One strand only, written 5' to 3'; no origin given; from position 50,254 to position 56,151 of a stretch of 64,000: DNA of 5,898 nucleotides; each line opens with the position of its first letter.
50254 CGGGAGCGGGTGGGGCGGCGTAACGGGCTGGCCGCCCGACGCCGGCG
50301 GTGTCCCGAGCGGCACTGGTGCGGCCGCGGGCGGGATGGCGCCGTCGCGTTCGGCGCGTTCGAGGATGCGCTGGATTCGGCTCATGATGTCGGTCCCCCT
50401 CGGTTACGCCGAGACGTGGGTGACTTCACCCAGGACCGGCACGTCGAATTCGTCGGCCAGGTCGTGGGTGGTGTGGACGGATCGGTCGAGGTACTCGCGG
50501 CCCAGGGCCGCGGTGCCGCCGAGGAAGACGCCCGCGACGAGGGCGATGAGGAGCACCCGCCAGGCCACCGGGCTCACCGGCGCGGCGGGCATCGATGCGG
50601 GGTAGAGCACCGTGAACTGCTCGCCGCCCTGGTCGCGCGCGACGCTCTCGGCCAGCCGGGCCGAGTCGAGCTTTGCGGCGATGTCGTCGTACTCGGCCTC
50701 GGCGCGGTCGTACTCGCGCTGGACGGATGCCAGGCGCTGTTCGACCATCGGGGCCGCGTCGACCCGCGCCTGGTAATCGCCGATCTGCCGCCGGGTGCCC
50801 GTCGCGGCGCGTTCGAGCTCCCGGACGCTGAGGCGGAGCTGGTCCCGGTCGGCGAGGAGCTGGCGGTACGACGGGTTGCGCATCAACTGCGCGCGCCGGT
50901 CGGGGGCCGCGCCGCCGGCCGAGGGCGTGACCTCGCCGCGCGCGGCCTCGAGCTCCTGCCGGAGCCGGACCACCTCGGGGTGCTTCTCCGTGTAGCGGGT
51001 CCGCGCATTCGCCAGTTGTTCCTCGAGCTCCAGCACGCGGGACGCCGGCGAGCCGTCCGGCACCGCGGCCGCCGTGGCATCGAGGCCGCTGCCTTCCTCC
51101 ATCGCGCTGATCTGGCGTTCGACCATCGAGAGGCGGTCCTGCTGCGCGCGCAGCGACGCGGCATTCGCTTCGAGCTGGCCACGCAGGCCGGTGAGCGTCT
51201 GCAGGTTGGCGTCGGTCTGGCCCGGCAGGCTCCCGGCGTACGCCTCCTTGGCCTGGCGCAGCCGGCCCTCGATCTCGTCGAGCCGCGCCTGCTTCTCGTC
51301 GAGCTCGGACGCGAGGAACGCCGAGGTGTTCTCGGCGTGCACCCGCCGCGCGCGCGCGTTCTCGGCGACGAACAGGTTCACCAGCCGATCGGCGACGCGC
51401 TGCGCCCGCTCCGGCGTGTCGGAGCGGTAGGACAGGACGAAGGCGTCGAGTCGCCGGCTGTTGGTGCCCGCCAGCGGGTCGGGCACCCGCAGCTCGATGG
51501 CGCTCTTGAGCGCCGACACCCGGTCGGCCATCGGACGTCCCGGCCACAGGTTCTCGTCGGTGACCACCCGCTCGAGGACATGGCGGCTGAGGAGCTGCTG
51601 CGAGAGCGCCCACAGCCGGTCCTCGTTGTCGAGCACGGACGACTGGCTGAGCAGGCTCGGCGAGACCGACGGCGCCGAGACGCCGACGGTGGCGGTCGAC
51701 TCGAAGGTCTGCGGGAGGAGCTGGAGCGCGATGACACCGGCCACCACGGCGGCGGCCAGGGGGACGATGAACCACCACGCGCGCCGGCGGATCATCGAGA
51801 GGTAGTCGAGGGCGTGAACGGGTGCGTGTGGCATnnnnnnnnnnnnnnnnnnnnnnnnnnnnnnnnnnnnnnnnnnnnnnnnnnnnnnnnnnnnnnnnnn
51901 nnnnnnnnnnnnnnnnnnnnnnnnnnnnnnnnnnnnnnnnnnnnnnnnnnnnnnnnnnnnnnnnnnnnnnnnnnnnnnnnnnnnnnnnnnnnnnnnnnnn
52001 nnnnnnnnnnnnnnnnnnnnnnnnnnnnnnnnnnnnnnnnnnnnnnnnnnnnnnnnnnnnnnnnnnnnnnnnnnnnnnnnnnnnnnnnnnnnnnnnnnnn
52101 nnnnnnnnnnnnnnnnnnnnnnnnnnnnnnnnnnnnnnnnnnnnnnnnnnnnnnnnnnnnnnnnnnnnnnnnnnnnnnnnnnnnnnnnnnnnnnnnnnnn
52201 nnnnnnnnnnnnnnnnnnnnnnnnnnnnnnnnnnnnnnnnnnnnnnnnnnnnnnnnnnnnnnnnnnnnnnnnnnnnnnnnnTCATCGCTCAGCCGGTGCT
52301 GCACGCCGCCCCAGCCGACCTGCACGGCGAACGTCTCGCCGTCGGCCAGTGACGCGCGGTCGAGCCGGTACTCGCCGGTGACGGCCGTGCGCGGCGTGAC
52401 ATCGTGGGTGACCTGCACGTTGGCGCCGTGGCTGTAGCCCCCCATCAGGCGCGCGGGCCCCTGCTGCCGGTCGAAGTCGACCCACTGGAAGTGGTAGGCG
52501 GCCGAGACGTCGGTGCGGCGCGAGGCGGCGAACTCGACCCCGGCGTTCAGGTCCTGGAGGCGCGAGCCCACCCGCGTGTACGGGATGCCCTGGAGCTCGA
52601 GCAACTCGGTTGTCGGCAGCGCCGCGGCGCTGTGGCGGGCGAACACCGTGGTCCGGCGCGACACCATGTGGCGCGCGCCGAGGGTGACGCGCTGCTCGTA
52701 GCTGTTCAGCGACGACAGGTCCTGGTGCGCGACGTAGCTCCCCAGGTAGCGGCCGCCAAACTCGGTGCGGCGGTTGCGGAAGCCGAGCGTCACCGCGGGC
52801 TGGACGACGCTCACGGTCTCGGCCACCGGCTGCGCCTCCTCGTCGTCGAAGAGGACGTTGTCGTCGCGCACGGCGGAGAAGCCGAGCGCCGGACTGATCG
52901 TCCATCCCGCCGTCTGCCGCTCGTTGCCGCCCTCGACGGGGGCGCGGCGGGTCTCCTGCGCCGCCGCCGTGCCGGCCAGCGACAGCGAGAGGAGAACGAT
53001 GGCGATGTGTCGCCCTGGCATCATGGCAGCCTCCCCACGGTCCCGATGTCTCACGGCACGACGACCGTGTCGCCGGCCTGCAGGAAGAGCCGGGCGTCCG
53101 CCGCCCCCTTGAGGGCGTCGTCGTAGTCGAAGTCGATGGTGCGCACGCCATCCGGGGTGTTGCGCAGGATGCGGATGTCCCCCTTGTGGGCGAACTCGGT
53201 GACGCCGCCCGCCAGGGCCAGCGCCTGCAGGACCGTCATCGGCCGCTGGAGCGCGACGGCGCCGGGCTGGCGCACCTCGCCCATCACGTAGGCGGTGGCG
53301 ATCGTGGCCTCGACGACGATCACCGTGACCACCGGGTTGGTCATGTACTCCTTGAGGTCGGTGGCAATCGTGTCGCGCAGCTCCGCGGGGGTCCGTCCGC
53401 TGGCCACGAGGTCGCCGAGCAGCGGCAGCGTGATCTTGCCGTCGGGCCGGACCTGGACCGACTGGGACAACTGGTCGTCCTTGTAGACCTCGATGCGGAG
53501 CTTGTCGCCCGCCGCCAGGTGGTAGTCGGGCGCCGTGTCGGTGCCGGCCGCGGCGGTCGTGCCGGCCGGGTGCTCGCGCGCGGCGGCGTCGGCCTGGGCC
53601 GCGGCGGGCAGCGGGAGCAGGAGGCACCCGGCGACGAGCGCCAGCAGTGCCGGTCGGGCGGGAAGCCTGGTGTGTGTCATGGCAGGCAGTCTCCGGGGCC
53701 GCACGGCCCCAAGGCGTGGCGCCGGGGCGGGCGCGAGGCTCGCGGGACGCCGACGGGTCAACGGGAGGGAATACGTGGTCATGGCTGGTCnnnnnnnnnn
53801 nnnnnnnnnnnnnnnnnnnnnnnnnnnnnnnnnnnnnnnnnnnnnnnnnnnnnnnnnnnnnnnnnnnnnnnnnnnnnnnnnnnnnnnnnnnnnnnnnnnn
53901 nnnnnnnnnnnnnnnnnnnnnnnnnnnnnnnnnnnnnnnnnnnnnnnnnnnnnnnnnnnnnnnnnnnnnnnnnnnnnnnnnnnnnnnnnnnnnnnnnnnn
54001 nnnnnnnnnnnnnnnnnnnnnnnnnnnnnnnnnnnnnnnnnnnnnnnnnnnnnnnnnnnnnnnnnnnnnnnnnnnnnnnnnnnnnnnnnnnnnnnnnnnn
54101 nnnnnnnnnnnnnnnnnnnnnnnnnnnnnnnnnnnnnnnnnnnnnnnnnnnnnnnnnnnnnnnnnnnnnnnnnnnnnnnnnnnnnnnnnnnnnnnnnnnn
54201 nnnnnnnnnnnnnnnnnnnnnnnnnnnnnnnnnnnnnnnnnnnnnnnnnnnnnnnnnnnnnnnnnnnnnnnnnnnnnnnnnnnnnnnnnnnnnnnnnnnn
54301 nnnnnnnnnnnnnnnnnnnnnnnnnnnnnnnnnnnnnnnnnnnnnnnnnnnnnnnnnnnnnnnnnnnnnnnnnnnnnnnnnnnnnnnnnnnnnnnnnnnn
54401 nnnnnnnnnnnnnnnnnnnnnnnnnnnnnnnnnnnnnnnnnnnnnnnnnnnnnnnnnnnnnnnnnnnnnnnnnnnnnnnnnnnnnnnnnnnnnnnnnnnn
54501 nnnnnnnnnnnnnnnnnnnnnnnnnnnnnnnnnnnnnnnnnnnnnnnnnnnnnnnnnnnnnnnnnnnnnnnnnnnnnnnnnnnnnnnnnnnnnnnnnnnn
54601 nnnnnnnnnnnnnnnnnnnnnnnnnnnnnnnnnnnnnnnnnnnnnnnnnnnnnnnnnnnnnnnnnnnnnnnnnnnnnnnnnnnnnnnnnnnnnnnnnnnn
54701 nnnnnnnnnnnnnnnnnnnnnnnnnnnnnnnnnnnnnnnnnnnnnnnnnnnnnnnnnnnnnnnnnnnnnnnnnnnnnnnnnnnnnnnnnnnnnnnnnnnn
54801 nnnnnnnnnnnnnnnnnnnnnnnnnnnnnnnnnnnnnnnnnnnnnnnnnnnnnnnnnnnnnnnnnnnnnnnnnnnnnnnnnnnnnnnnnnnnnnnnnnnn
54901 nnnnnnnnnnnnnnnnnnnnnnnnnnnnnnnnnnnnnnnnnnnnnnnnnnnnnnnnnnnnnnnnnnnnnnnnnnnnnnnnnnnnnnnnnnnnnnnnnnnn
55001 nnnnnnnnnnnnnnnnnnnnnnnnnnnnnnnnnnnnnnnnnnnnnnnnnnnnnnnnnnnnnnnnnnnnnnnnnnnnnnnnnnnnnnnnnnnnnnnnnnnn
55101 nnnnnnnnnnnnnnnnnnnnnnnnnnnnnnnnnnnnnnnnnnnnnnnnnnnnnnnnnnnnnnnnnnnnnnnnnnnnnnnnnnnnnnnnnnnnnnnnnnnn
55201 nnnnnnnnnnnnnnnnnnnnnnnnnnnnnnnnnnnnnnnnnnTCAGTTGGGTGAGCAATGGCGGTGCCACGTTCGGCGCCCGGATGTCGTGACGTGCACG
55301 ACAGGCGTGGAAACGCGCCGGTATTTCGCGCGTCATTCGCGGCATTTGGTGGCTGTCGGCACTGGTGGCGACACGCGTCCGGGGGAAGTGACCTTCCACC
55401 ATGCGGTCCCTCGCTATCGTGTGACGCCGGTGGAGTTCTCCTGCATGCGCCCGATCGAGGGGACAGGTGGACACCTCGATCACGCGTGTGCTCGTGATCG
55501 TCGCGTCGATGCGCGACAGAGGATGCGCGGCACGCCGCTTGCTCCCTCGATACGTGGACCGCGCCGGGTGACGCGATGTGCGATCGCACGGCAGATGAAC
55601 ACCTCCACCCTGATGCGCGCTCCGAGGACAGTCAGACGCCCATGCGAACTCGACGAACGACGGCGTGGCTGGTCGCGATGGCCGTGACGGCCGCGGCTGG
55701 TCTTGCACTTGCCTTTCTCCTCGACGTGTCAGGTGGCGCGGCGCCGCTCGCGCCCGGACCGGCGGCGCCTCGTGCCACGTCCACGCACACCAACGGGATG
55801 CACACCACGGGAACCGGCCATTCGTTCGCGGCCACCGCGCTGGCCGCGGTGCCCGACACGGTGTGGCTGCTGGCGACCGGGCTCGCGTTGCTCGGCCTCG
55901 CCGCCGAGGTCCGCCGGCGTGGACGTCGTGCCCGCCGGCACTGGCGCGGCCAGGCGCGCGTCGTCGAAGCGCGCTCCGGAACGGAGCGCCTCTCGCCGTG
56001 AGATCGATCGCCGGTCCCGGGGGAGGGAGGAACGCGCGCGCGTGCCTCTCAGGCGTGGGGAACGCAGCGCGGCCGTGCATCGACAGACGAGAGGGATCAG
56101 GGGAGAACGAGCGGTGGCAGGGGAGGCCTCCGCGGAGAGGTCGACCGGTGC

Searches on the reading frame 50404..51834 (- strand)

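Call 8: search_protein_families(library=ncbifam, proteins=[window:50404-51834:-], max_evalue=0.00001)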
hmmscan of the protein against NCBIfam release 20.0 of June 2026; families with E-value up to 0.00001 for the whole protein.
window:50404-51834:- (476 aa): 5 families
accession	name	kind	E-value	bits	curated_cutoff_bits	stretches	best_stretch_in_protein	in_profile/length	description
TIGR03007.1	pepcterm_ChnLen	equivalog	2.6e-72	243.7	278.85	1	9-475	4-464/498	XrtA system polysaccharide chain length determinant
TIGR03017.1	EpsF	equivalog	7.8e-14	51.2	422.75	1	125-471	127-443/444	chain length determinant protein EpsF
TIGR01006.1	polys_exp_MPA1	subfamily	2.3e-12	46.8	296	1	355-473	107-223/226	CspC family polysaccharide chain length determinant protein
NF041864.1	EpsV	equivalog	1.5e-06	27.1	800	1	264-471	288-481/484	PCP family exopolysaccharide biosynthesis protein EpsV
NF045487.1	ASRP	equivalog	2.6e-06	26.4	300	0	158-298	145-275/593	archaea-specific SMC-related protein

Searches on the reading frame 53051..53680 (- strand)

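Call 8: search_protein_families(library=ncbifam, proteins=[window:53051-53680:-], max_evalue=0.00001)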
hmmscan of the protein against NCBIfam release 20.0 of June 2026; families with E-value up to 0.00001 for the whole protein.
window:53051-53680:- (209 aa): 4 families
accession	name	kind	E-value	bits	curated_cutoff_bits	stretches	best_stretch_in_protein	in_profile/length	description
TIGR03027.2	pepcterm_export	equivalog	4.6e-42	143.6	180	1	52-209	2-165/169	XrtA/PEP-CTERM system exopolysaccharide export protein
NF041843.1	EpsY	equivalog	2.2e-39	134.8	320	1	51-208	51-210/211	exopolysaccharide export protein EpsY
TIGR03028.1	EpsE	equivalog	9.2e-26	90.6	262.65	2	52-125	1-76/239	polysaccharide export protein EpsE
NF011658.0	PRK15078.1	subfamily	3.2e-16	59.1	333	1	75-209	118-250/380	polysaccharide export protein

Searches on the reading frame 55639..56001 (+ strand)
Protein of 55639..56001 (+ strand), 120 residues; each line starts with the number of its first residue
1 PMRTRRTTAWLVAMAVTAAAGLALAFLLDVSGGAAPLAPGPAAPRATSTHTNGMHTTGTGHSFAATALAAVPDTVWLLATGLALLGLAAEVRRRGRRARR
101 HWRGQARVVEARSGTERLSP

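Call 41: search_protein_families(library=pfam, proteins=[window:55639-56001:+], max_evalue=0.001)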
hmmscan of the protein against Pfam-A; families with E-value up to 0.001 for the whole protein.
window:55639-56001:+ (120 aa): 0 families

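Call 79: search_protein_families(library=ncbifam, proteins=[window:55642-55998:+], max_evalue=10)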
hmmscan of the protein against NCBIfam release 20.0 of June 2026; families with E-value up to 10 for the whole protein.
seq(119 aa): 2 families
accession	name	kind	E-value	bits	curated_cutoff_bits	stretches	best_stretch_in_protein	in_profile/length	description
NF051846.1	ManIsomPseudo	equivalog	0.29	10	600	1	45-90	40-86/401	D-mannose isomerase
NF033554.9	floc_PepA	equivalog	7.8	6.2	80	1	70-93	239-260/261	flocculation-associated PEP-CTERM protein PepA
